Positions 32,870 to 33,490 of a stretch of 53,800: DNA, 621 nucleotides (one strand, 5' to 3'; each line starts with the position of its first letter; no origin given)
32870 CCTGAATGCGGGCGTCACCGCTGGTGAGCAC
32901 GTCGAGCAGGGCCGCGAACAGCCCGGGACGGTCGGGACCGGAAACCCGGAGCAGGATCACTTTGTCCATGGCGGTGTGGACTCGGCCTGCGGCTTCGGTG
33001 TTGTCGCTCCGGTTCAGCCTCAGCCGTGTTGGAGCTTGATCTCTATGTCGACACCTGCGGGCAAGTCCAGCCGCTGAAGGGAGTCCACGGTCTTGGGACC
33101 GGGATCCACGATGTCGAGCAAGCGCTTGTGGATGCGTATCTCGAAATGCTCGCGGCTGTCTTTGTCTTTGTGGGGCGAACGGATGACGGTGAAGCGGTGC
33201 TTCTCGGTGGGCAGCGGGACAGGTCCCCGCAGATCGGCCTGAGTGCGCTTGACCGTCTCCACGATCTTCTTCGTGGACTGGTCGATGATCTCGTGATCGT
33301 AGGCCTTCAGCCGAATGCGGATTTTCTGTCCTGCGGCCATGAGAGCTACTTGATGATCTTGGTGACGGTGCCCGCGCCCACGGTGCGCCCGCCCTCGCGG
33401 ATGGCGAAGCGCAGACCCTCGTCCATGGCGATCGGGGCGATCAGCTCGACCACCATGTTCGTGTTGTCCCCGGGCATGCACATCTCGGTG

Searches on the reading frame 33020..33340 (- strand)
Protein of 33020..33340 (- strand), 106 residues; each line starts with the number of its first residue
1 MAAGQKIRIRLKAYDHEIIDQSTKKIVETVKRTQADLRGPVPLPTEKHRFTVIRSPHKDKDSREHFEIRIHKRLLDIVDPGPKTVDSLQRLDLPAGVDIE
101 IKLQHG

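Call 4: search_protein_families(library=pfam, proteins=[window:33020-33340:-], max_evalue=0.01)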
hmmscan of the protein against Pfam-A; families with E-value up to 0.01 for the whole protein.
window:33020-33340:- (106 aa): 1 family
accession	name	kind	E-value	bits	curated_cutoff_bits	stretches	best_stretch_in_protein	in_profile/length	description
PF00338.27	Ribosomal_S10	-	1.4e-36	125.1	21.2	1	8-102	1-98/98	Ribosomal protein S10p/S20e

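Call 5: find_related_loci(query=window:33020-33340:-, collection=genome_contigs, flank=10000)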
Query window:33020-33340:- (106 aa) in genome_contigs; peptide patterns used: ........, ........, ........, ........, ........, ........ (x = any residue, [..] = any of these).
600 stretches matched a pattern (row limit reached: there are more); 577 encode a relative of the query (tblastn E <= 1e-3); the best 80 are kept; 80 distinct loci.
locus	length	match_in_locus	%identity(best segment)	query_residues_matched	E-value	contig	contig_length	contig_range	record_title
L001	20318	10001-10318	100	1-106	2e-66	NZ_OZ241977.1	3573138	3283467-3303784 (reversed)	MAG: Candidatus Poriferisocius sp. isolate 487b4cec-4729-4ab4-8a52-7084cce3f8e8 chromosome 1, complete sequence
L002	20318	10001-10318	97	1-106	2e-65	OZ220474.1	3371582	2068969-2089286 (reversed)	MAG: Acidimicrobiales bacterium isolate 4b812a4e-3496-474d-945e-b88e54f0514e genome assembly, chromosome: 1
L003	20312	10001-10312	92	1-104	5e-61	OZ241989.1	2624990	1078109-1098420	MAG: Candidatus Hopanoidivoransaceae bacterium isolate 4e48f197-6913-473f-9839-f04b09fc39a1 genome assembly, chromosome:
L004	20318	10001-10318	88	1-106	1e-58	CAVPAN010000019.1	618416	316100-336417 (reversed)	MAG: uncultured Microthrixaceae bacterium isolate MFD09779.bin.2.206 genome assembly, contig: contig_8429, whole genome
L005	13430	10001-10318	88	1-106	2e-58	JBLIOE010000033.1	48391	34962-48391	MAG: Candidatus Aldehydirespiratoraceae bacterium isolate 3300053785_170 Ga0535658_0000960, whole genome shotgun sequenc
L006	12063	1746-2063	85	1-106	2e-58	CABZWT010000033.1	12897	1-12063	MAG: Actinobacteria bacterium isolate AG-343-B13 genome assembly, contig: AG-343-B13_NODE_33, whole genome shotgun seque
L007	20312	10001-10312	88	1-104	7e-58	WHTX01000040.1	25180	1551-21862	MAG: Acidimicrobiia bacterium isolate Dino_bin48 NODE_2141_length_25180_cov_1.89286, whole genome shotgun sequence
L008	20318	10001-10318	88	1-106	4e-58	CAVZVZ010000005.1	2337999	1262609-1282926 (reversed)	MAG: uncultured Iamiaceae bacterium isolate MFD02134.bin.1.179 genome assembly, contig: contig_7738, whole genome shotgu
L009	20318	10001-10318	83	1-106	5e-58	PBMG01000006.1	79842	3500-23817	MAG: Acidimicrobiaceae bacterium isolate SP219 75901, whole genome shotgun sequence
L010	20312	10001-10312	88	1-104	8e-58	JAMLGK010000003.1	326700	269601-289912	MAG: Microthrixaceae bacterium isolate ACE_NR_ACTI3 ACE_NR_ACTI3_3, whole genome shotgun sequence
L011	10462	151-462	88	3-106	1e-57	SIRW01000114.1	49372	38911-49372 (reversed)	MAG: Actinobacteria bacterium isolate ZMQR.bins.8 contig114, whole genome shotgun sequence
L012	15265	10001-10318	85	1-106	3e-57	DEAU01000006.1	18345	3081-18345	MAG TPA_asm: Candidatus Microthrix sp. UBA2974 UBA2974_contig_21747, whole genome shotgun sequence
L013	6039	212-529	84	1-106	3e-57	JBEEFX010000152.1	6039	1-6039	MAG: Acidimicrobiaceae bacterium isolate BP_91 scaffold_19011, whole genome shotgun sequence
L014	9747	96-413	87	1-106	7e-57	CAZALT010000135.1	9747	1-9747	MAG TPA_asm: uncultured Rhabdothermincola sp. isolate SRP344714_co2_478 genome assembly, contig: NODE_18450_length_9747_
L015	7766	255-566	87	1-104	1e-56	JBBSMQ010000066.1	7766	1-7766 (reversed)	MAG: Acidimicrobiales bacterium isolate LS5_sbin.35 LS5_sbin.35_K_81008_L_7766_cov_21.1521, whole genome shotgun sequenc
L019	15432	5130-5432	88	4-104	3e-54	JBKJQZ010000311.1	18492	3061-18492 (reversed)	MAG: Acidimicrobiales bacterium isolate ant_bin.517 k117_4466304, whole genome shotgun sequence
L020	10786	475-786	84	1-104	2e-54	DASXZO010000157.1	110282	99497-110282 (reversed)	MAG TPA_asm: Acidimicrobiia bacterium isolate SMAG_U4854 k141_3678980, whole genome shotgun sequence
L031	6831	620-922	78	4-104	3e-52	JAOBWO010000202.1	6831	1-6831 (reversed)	MAG: Acidimicrobiales bacterium isolate RYN_39 scaffold_2434789, whole genome shotgun sequence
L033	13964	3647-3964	76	1-106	4e-52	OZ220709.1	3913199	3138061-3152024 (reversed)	MAG: Acidimicrobiales bacterium isolate 6b056a62-6b83-475f-8eea-6cb61c32e6fc genome assembly, chromosome: 1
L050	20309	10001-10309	77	4-106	8e-51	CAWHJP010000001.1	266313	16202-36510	MAG: Ilumatobacteraceae bacterium isolate MFD02840.bin.2.93 genome assembly, contig: contig_11660, whole genome shotgun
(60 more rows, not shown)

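Call 13: search_protein_families(library=ncbifam, proteins=[L001:11558-12427:+], max_evalue=0.01)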
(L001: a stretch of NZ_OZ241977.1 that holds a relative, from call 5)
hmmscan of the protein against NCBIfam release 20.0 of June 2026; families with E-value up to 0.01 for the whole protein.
L001:11558-12427:+ (289 aa): 3 families
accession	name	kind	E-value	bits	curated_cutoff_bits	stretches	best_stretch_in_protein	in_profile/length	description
TIGR01588.1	citE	equivalog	3.1e-39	134.8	443.4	1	9-283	4-283/288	citrate (pro-3S)-lyase subunit beta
NF038242.1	RipC_Ccl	equivalog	7.4e-34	117.5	375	1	8-283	1-268/268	itaconate degradation C-C-lyase RipC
NF041626.1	malyCoAlyase_Halo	equivalog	0.00013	21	500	1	208-275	238-305/340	L-malyl-CoA/beta-methylmalyl-CoA lyase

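Call 59: search_protein_families(library=pfam, proteins=[L031:1015-2325:+, L050:11805-13064:+, L010:10302-11360:-, L019:8020-9189:-, L019:13595-14614:-, L014:1891-4494:+, L033:3992-6574:-, L033:6826-9666:-, L020:1793-3292:-, L008:11712-13457:+], max_evalue=0.00001)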
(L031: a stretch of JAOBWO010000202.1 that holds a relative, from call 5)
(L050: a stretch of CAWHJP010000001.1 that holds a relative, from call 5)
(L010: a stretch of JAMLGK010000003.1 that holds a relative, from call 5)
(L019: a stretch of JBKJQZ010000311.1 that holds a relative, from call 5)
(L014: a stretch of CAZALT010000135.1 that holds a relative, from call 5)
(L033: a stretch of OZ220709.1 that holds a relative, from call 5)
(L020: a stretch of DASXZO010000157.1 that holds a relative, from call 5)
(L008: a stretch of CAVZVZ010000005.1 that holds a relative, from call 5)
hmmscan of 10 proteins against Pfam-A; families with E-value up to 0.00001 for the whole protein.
L031:1015-2325:+ (436 aa): 5 families
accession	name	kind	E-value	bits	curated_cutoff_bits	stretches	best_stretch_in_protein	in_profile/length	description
PF13365.12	Trypsin_2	-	3.2e-35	122.4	27.6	1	166-304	1-144/144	Trypsin-like peptidase domain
PF00089.32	Trypsin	-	4.8e-19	69.5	20.6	1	158-332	23-219/220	Trypsin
PF13180.12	PDZ_2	-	5.4e-18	65.5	27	1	348-425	1-75/80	PDZ domain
PF17820.7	PDZ_6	-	3e-10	40.1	27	1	365-416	1-51/54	PDZ domain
PF00595.29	PDZ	-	1.8e-09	38.3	23.2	1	345-405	6-68/81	PDZ domain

L050:11805-13064:+ (419 aa): 0 families

L010:10302-11360:- (352 aa): 2 families
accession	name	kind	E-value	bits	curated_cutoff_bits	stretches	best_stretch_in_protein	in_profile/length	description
PF14226.12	DIOX_N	-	1.8e-28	100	27.3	1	3-135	1-116/117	non-haem dioxygenase in morphine synthesis N-terminal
PF03171.26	2OG-FeII_Oxy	-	2.3e-26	92.5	23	1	184-278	4-101/101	2OG-Fe(II) oxygenase superfamily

L019:8020-9189:- (389 aa): 7 families
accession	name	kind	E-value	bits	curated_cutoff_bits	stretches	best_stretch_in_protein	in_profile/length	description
PF07992.20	Pyr_redox_2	-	5.2e-54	184.1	26.1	1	8-304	2-291/291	Pyridine nucleotide-disulphide oxidoreductase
PF00070.33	Pyr_redox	-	2.7e-14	53.9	22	1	148-228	1-80/82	Pyridine nucleotide-disulphide oxidoreductase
PF14759.12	Reductase_C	-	2.9e-10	40.9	25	1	323-388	1-65/85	Reductase C-terminal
PF13738.12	Pyr_redox_3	-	3.5e-08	33.5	30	1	100-254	120-277/305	Pyridine nucleotide-disulphide oxidoreductase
PF01266.30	DAO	-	2.4e-06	27.8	27.9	0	149-180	2-33/353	FAD dependent oxidoreductase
PF03486.20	HI0933_like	-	2.9e-06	27.4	50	0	149-176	3-30/244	HI0933-like protein Rossmann domain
PF01262.27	AlaDh_PNT_C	-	7.8e-06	25.9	23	1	144-176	26-58/214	Alanine dehydrogenase/PNT, C-terminal domain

L019:13595-14614:- (339 aa): 2 families
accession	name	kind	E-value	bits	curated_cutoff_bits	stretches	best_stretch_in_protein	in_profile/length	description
PF00781.29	DAGK_cat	-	1.5e-12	47.6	23.6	1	59-171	2-124/125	Diacylglycerol kinase catalytic domain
PF19279.4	YegS_C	-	1.6e-09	38.2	27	1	206-334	27-157/158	YegS C-terminal NAD kinase beta sandwich-like domain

L014:1891-4494:+ (867 aa): 3 families
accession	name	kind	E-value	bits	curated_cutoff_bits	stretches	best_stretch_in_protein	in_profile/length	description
PF01757.29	Acyl_transf_3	-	5.7e-24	85.2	31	1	45-376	2-323/326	Acyltransferase domain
PF19040.6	SGNH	-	1.2e-12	48.5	27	1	634-858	22-247/248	SGNH domain (fused to AT3 domains)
PF04311.20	DUF459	-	1.3e-09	38.2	27.2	1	637-857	1-194/197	Protein of unknown function (DUF459)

L033:3992-6574:- (860 aa): 4 families
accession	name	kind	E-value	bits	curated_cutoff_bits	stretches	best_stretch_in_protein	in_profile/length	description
PF02384.22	N6_Mtase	-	4e-29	102.3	20.4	1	286-560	2-236/311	N-6 DNA Methylase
PF13588.12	HSDR_N_2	-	1.4e-11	44.9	25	1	41-154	7-110/110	Type I restriction enzyme R protein N terminus (HSDR_N)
PF01170.24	UPF0020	-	2.6e-08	34.3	22.3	1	320-445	21-136/197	RMKL-like, methyltransferase domain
PF07669.17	Eco57I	-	1.1e-07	32.6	25.3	1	427-532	71-165/171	Eco57I restriction-modification methylase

L033:6826-9666:- (946 aa): 0 families

L020:1793-3292:- (499 aa): 0 families

L008:11712-13457:+ (581 aa): 3 families
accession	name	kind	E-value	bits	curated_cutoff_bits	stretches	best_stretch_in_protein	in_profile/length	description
PF00135.34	COesterase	-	4.4e-113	379.4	27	1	80-577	3-515/515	Carboxylesterase family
PF07859.19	Abhydrolase_3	-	3e-12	47.2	25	1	238-350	49-167/210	alpha/beta hydrolase fold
PF20434.5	BD-FAE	-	1e-11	45.2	26.8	1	162-307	1-135/215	BD-FAE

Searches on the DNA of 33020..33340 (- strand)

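Call 81: search_rna_families(sources=[L042, L053, L077, L004, L009], threshold=gathering)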
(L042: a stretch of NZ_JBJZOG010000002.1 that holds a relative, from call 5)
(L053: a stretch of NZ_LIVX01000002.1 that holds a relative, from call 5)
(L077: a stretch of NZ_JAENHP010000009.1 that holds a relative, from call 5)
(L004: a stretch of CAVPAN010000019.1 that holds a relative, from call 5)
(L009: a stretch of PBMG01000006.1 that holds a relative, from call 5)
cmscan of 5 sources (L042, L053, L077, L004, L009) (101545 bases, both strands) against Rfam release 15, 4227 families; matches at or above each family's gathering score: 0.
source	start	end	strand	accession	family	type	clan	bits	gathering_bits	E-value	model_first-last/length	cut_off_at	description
